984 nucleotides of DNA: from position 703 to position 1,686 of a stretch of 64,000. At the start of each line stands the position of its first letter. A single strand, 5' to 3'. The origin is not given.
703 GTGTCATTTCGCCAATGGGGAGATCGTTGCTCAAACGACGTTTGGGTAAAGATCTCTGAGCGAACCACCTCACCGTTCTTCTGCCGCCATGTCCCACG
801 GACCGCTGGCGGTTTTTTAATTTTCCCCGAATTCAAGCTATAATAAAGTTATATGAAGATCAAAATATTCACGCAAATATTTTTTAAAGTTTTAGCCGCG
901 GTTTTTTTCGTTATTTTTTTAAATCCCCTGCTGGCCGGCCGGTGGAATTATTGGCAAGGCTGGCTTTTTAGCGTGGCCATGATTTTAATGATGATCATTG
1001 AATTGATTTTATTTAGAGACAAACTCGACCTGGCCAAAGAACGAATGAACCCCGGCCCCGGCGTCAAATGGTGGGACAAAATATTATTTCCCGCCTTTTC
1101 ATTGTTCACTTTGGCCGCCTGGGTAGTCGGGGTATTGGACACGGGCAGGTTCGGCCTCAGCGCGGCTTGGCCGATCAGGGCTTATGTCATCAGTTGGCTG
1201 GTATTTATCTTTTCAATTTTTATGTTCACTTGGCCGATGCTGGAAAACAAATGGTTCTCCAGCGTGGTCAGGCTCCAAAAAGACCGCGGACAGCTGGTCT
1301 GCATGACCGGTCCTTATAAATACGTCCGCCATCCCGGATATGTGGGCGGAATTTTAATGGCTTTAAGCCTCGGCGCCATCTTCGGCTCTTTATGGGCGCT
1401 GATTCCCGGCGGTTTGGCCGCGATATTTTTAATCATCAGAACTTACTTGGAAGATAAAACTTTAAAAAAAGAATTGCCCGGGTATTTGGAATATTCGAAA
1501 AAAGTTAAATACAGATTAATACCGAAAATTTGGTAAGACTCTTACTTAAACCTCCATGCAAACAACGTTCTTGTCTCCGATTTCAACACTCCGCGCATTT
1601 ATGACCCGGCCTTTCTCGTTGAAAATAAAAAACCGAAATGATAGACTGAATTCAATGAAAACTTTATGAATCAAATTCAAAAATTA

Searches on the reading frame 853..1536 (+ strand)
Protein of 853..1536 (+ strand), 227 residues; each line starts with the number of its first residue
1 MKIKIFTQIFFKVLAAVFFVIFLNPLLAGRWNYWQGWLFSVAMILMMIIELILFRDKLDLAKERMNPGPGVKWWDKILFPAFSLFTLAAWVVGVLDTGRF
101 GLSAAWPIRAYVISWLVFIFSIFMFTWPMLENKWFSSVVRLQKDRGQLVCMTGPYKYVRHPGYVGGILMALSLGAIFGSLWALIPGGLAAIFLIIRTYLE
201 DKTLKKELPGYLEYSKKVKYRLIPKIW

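Call 16: search_protein_families(library=pfam, proteins=[window:853-1536:+], max_evalue=0.01)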
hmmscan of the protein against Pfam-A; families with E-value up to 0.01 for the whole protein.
window:853-1536:+ (227 aa): 4 families
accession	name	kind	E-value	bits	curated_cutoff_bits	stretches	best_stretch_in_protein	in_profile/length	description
PF04140.19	ICMT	-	6.8e-09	36.5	24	1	117-205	4-94/95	Isoprenylcysteine carboxyl methyltransferase (ICMT) family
PF04191.18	PEMT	-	2.1e-07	31.8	25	1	114-206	6-100/105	Phospholipid methyltransferase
PF06966.17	DUF1295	-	2.9e-05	24.1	20.4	1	111-218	118-235/235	Protein of unknown function (DUF1295)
PF01222.22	ERG4_ERG24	-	5.2e-05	22.6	27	1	135-227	337-432/432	Ergosterol biosynthesis ERG4/ERG24 family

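Call 28: find_encoding_contigs(protein=window:853-1536:+, flank=10000, max_places=3)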
Protein window:853-1536:+ (227 aa): 8 contigs read that carry it; 2 places shown.
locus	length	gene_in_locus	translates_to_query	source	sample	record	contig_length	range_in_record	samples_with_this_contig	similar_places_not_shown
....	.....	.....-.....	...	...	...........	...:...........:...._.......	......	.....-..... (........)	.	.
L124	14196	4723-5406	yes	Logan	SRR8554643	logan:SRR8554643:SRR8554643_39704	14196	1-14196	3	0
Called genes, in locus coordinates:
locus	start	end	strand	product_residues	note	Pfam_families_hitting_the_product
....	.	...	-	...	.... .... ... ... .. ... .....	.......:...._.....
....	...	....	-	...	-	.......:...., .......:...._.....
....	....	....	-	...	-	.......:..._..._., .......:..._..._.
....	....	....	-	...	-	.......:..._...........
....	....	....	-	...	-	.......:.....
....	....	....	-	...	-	-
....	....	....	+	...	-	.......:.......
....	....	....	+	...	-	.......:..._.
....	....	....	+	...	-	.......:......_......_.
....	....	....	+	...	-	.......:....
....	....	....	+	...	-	-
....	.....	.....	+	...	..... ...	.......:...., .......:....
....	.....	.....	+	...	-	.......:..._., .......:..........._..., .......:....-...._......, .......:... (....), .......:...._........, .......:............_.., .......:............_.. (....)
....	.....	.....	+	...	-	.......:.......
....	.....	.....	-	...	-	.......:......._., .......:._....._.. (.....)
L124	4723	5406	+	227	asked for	PF04140:ICMT, PF04191:PEMT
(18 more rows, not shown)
